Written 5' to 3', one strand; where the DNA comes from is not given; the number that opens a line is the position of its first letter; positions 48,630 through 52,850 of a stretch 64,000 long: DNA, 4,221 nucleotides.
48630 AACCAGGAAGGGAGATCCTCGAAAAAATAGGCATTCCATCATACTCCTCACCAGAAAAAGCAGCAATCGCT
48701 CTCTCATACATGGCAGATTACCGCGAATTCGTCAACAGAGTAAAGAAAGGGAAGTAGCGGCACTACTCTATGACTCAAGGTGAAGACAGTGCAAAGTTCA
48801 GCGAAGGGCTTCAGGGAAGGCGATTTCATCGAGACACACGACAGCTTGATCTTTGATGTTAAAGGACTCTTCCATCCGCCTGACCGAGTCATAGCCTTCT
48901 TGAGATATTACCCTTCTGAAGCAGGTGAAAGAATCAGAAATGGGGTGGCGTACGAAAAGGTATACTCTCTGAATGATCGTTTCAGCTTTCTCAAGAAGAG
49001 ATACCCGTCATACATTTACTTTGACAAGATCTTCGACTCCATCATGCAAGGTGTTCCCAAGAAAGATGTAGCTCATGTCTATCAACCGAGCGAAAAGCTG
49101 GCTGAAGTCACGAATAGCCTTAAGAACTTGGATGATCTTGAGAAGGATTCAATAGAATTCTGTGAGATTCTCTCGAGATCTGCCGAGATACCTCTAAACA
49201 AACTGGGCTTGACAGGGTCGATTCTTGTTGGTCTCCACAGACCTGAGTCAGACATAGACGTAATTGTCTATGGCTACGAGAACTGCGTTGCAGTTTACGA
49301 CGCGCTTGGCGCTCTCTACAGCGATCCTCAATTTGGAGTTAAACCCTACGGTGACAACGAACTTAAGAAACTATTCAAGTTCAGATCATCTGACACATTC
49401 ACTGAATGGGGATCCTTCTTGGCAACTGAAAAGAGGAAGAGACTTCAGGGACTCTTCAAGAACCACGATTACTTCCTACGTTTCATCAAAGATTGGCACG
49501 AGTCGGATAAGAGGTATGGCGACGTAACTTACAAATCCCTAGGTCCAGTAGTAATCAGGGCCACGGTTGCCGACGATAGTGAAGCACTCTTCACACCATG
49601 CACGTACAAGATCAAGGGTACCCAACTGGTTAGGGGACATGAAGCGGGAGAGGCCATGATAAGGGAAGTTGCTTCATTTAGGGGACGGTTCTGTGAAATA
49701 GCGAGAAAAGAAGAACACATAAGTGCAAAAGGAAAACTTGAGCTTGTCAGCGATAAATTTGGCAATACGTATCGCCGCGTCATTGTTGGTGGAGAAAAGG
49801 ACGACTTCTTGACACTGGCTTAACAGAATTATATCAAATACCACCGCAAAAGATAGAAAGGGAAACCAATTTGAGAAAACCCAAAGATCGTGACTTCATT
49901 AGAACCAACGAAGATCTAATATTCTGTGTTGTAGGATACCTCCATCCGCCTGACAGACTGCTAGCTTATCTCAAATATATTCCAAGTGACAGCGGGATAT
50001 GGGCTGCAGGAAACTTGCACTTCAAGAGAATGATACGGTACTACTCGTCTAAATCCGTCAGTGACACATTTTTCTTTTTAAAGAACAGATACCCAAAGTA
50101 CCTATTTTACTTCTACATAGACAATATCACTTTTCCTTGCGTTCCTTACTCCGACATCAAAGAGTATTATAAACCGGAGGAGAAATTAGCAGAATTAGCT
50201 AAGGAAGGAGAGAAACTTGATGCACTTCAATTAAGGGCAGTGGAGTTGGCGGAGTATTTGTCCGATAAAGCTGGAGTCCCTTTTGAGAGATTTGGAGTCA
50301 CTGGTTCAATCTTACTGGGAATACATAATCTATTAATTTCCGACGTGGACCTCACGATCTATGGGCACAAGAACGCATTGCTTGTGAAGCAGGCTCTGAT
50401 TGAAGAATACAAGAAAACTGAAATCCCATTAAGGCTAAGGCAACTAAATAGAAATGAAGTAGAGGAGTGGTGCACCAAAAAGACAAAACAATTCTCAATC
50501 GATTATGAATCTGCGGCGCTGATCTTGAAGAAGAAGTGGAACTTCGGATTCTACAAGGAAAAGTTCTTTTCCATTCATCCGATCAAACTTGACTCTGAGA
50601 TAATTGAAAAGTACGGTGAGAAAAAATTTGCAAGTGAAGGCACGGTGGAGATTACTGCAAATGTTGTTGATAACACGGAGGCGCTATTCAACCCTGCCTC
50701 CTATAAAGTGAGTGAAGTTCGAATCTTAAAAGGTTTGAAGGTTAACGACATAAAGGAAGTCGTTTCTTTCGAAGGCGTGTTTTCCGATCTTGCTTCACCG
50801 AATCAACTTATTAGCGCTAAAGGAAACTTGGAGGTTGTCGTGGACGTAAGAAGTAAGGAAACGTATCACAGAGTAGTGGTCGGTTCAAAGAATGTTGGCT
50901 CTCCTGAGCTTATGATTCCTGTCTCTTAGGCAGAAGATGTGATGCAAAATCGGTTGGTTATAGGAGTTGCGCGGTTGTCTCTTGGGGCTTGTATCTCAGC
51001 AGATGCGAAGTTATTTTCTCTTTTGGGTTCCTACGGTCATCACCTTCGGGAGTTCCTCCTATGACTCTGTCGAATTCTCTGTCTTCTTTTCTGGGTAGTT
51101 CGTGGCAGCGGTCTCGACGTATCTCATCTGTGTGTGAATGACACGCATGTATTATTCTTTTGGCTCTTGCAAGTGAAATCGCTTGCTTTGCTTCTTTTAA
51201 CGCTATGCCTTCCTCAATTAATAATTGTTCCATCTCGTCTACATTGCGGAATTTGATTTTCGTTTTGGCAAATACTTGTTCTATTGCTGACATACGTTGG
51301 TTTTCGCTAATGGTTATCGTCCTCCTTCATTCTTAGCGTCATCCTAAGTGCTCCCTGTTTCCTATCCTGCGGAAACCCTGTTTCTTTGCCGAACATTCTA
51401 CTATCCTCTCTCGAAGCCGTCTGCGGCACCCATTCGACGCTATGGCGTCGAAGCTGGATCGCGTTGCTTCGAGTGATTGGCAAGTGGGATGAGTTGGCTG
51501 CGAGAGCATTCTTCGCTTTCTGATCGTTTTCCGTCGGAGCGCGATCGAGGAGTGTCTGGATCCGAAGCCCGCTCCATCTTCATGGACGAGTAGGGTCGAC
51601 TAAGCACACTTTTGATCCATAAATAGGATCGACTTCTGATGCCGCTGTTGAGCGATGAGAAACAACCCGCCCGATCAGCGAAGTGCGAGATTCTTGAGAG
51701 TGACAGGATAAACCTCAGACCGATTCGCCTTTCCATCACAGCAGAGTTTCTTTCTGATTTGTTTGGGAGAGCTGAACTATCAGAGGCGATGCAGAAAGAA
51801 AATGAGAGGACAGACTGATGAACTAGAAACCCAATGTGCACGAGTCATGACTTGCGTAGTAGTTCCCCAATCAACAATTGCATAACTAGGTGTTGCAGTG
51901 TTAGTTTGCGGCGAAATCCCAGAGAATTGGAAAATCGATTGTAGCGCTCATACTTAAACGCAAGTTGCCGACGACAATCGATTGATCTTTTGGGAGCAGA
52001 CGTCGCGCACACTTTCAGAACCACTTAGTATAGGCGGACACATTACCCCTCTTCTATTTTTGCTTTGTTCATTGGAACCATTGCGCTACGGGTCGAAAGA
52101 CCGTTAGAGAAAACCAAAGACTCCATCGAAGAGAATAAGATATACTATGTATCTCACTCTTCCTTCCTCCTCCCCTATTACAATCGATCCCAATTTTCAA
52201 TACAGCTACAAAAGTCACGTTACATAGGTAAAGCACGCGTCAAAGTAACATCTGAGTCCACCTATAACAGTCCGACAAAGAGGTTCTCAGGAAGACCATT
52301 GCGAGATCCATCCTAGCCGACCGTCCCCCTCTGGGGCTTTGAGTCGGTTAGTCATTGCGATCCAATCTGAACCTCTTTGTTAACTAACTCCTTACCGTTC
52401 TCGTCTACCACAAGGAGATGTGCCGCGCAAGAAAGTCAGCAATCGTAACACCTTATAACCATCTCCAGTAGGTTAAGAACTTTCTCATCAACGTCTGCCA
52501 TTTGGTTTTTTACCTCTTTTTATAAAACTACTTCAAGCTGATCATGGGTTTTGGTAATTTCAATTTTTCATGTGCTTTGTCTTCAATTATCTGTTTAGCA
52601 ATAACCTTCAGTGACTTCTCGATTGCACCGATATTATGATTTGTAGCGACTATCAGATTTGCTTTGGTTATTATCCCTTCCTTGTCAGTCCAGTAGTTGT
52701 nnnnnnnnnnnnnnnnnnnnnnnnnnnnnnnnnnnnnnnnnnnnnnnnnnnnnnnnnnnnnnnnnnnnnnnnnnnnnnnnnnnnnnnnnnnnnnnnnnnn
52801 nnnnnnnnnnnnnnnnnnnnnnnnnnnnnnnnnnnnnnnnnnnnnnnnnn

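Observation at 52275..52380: Eukaryote-type SECIS-like RNA structure overlapping the stop codon of the VhuU-like ORF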

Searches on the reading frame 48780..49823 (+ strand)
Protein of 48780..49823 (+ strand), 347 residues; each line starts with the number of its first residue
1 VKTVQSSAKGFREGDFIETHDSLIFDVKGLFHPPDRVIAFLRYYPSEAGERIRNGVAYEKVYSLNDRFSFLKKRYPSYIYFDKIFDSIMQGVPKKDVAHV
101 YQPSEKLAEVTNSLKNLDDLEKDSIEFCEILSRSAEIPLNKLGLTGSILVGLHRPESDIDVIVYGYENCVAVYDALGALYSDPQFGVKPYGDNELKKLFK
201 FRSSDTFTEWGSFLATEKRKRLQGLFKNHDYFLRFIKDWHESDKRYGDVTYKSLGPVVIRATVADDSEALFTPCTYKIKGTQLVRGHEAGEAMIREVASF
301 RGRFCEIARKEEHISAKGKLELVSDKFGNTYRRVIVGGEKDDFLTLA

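Call 41: search_protein_families(library=pfam, proteins=[window:48780-49823:+], max_evalue=0.01)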
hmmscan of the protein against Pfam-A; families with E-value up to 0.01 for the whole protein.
window:48780-49823:+ (347 aa): 1 family
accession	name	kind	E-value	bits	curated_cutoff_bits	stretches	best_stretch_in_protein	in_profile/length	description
PF01909.29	NTP_transf_2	-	6e-05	23.8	21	1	139-168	14-43/93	Nucleotidyltransferase domain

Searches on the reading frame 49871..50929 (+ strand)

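Call 41: search_protein_families(library=pfam, proteins=[window:49871-50929:+], max_evalue=0.01)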
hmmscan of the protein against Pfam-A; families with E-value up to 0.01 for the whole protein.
window:49871-50929:+ (352 aa): 1 family
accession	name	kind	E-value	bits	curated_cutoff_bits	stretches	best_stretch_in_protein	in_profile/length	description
PF22909.1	Caulimovir_coat_dom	-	0.0078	17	27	0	189-256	7-71/113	Caulimovirus coat protein, conserved domain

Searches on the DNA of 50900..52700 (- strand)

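Call 5: search_rna_families(source=window, start=51900, end=52700, threshold=evalue, max_evalue=10, show_alignments=5)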
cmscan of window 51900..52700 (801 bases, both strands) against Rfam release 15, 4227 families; matches with E-value up to 10: 1.
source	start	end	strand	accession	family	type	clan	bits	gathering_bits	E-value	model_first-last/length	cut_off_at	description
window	52388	52459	-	RF01759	sucC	Cis-reg;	-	14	50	7.4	1-70/70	no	sucC RNA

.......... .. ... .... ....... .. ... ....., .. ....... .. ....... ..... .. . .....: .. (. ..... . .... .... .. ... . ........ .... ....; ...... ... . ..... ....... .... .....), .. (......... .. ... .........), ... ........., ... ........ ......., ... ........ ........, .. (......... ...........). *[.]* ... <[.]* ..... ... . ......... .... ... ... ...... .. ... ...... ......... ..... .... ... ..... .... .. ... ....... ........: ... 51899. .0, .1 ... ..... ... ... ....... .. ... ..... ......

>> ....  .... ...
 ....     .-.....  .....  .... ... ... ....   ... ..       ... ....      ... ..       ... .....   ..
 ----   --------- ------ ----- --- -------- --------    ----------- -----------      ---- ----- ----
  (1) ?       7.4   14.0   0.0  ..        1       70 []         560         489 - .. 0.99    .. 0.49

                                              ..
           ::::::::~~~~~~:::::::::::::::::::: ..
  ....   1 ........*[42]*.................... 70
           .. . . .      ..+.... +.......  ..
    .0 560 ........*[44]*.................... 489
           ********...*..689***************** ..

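Call 32: build_rna_model(alignment_id=A2, structure=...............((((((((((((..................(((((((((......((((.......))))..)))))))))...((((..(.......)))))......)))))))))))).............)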
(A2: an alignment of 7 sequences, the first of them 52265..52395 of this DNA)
Model R1 built from alignment A2 (7 sequences, 139 columns); structure: as given.
model positions 131; base pairs 30; branch points 1; effective number of sequences 1.87; information 0.59 bits per position. Calibrated on 0.2 Mb of random sequence (short: E-values are rough).
structure used (alignment columns):
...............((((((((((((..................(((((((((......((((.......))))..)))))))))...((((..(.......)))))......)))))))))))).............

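Call 33: search_with_rna_model(model_id=R1, sources=[window, L001, L002, L003, L004, L005, L006, L007, L008, L009, L010, L011, L012, L013, L014, L015, L016, L017, L018, L019, L020, L021, L022, L023, L024, L025, L026, L027, L028, L029, L030, L031, L032, L033, L034, L035, L036, L037, L038, L039, L040, L041, L042, L043, L044, L045, L046, L047, L048, L049, L050, L051, L052, L053, L054, L055, L056, L057, L058, L059, L060, L061, L062, L063, L064, L065, L066, L067, L068, L069, L070, L071, L072, L073, L074, L075, L076, L077, L078, L079, L080, L081, L082, L083, L084, L085, L086, L087, L088, L089, L090, L161, L162, L164], max_evalue=1, make_alignment=true)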
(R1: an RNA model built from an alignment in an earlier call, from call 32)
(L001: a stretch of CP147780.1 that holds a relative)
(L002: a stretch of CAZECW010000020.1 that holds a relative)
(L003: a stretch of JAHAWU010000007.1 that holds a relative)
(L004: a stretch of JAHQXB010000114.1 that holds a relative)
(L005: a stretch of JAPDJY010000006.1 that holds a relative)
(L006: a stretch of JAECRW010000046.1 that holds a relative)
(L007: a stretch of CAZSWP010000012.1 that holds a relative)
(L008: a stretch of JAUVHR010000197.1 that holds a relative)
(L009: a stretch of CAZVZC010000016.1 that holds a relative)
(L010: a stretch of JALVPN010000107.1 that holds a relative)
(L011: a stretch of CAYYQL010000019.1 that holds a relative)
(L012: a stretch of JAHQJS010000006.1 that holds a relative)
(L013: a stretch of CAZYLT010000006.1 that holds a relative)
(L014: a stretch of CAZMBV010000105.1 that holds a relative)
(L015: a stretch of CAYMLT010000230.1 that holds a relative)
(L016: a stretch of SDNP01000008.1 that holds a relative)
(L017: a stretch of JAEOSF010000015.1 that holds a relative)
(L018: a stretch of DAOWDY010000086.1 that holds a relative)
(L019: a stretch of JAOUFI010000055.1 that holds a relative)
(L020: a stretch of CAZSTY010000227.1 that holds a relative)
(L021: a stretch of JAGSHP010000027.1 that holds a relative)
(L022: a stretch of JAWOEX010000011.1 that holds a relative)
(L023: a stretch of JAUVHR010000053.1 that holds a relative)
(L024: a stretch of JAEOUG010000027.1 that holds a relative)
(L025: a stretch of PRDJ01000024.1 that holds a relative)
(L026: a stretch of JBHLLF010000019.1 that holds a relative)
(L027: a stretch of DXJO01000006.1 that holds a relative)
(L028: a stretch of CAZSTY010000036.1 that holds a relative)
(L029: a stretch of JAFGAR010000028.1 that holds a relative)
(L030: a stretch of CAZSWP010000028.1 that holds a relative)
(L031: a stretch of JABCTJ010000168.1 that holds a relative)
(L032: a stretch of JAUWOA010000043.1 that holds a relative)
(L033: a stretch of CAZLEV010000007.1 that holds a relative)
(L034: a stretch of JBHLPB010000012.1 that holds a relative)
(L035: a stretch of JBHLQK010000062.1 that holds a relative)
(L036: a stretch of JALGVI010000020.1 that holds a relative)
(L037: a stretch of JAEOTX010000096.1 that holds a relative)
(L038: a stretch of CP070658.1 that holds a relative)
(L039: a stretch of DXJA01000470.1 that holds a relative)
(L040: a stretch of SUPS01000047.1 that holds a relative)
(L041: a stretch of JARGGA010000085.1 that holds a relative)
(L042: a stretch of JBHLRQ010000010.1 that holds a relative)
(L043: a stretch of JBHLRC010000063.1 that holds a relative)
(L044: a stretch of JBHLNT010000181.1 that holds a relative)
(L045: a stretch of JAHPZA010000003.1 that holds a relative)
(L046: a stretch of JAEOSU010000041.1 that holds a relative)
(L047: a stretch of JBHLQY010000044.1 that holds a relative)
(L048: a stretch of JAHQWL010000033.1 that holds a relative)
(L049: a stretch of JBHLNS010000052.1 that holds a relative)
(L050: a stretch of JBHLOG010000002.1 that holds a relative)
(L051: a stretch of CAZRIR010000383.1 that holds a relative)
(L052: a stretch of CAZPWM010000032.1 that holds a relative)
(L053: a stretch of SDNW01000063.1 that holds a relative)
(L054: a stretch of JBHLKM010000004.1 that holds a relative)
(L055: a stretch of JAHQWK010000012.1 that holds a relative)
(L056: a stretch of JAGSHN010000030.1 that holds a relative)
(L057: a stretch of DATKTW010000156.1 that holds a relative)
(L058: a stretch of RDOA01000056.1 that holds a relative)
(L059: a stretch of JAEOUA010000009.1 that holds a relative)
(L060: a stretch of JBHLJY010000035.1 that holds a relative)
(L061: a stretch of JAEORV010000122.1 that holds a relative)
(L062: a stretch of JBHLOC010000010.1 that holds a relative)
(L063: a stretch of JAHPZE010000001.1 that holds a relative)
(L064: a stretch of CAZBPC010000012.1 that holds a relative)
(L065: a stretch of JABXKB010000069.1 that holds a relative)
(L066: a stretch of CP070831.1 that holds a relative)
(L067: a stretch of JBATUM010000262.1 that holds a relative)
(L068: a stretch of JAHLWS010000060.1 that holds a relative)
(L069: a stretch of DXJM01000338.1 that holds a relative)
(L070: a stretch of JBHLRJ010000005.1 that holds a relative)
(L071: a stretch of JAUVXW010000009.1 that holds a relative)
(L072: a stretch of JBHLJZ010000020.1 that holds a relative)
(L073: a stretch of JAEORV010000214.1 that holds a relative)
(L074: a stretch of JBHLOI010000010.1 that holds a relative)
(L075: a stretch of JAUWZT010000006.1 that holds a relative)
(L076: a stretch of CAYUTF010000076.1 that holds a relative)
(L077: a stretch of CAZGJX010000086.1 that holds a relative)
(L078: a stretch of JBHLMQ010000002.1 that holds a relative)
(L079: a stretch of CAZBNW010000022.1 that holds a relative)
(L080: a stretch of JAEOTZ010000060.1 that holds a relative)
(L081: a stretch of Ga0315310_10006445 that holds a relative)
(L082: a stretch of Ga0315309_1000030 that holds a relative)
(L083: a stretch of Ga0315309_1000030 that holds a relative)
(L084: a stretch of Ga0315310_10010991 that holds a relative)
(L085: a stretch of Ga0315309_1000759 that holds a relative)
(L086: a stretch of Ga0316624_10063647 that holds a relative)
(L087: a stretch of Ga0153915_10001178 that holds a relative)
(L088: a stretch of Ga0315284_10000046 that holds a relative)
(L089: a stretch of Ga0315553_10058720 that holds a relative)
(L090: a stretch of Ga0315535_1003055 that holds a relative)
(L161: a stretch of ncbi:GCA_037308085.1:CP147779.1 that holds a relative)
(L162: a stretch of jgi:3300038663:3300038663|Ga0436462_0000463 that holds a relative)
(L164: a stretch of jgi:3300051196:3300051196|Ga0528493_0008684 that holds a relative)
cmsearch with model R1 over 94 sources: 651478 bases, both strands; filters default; matches with E-value up to 1: 55.
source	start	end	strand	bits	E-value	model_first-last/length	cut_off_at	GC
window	52265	52395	-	125.2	1.4e-26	1-131/131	no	0.5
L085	3002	3132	+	124.7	1.8e-26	1-131/131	no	0.53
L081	3002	3133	+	120.4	1.8e-25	1-131/131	no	0.54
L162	4502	4632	+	120.4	1.9e-25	1-131/131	no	0.52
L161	4502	4632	+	115.7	2.5e-24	1-131/131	no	0.49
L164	4499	4629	+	112.3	1.5e-23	1-131/131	no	0.53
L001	4509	4636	+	111.4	2.5e-23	1-131/131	no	0.51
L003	4439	4573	+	61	2.3e-11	1-131/131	no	0.51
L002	4438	4569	+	57.5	1.6e-10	1-131/131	no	0.53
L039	1690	1818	+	53.9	1.1e-09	1-131/131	no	0.54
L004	4438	4569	+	51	5.6e-09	1-131/131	no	0.55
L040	4469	4585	+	48.6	2.1e-08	1-131/131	no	0.45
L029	4470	4591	+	42.8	4.9e-07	1-131/131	no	0.63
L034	4429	4550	+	42.7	5e-07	1-131/131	no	0.67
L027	4436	4557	+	40.3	1.9e-06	1-131/131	no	0.6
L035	4459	4580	+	40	2.3e-06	1-131/131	no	0.58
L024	4454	4576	+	39.6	2.7e-06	1-131/131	no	0.63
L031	4174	4295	+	39.3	3.3e-06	1-131/131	no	0.64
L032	4475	4596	+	37.9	7.1e-06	1-131/131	no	0.64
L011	4423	4544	+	37.7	7.6e-06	1-131/131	no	0.61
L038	4420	4543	+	37.5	8.5e-06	1-131/131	no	0.65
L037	4432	4556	+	36.2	1.8e-05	1-131/131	no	0.62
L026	4459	4580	+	36.2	1.8e-05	1-131/131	no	0.59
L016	4439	4557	+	36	2e-05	1-131/131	no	0.57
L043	2554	2677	+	35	3.5e-05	1-131/131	no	0.64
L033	4446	4542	+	33.4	8.2e-05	1-131/131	no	0.62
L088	2927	3051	+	33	0.0001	1-131/131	no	0.55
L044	4440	4558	+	33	0.0001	1-131/131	no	0.33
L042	4420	4543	+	32.9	0.00011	1-131/131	no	0.61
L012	4474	4594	+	31.7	0.00021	1-131/131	no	0.42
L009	4427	4551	+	31.2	0.00026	1-131/131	no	0.57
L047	4441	4561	+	30.6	0.00038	1-131/131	no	0.31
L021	1893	2011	+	29.8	0.00057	1-131/131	no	0.64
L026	7050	7171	+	29.4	0.00071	1-131/131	no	0.57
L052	4467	4588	+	29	0.00091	1-131/131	no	0.58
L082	2943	3062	+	28.8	0.00098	1-131/131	no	0.52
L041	2712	2828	+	28.3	0.0013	1-131/131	no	0.54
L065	3483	3595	+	28.2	0.0014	1-131/131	no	0.33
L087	2927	3051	+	26.9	0.0028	1-131/131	no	0.59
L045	4440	4553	+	26.7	0.0032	1-131/131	no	0.31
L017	4472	4594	+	26.7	0.0032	1-131/131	no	0.44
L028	4433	4554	+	25.8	0.005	1-131/131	no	0.66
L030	4436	4552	+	24.6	0.0098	1-131/131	no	0.54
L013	4416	4534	+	24.6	0.0098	1-131/131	no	0.57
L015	4463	4579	+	24.3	0.012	1-131/131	no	0.58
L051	2680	2793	+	24.2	0.012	1-131/131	no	0.35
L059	4448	4557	+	23.9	0.015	1-131/131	no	0.32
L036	4430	4553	+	23.8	0.015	1-131/131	no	0.45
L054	4463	4581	+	22.8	0.026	1-131/131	no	0.32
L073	3056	3171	+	22.5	0.031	1-131/131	no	0.35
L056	4443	4563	+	21.9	0.043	1-131/131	no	0.65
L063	4442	4552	+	19.2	0.19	1-131/131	no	0.3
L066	4463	4571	+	18.4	0.29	1-131/131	no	0.33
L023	4454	4572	+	17.7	0.42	1-131/131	no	0.56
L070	4482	4583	+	16.2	0.96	1-131/131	no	0.33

Alignment A3: 55 matches aligned to the model, 154 columns, each read 5' to 3' on its own strand. Consensus structure (alignment columns), stored with it:
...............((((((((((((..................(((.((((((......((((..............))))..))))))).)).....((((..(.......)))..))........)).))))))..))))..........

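Call 40: search_rna_families(source=window, start=50900, end=52300, threshold=evalue, max_evalue=1)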
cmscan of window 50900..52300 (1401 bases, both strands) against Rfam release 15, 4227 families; matches with E-value up to 1: 0.
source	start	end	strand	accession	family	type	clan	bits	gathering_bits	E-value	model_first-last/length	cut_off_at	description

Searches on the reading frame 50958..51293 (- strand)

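Call 41: search_protein_families(library=pfam, proteins=[window:50958-51293:-], max_evalue=0.01)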
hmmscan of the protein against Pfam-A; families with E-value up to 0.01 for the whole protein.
window:50958-51293:- (111 aa): 1 family
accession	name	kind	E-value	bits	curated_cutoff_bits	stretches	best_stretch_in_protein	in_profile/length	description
PF16495.10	SWIRM-assoc_1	-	0.0011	19.4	27.2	1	3-45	29-71/84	SWIRM-associated region 1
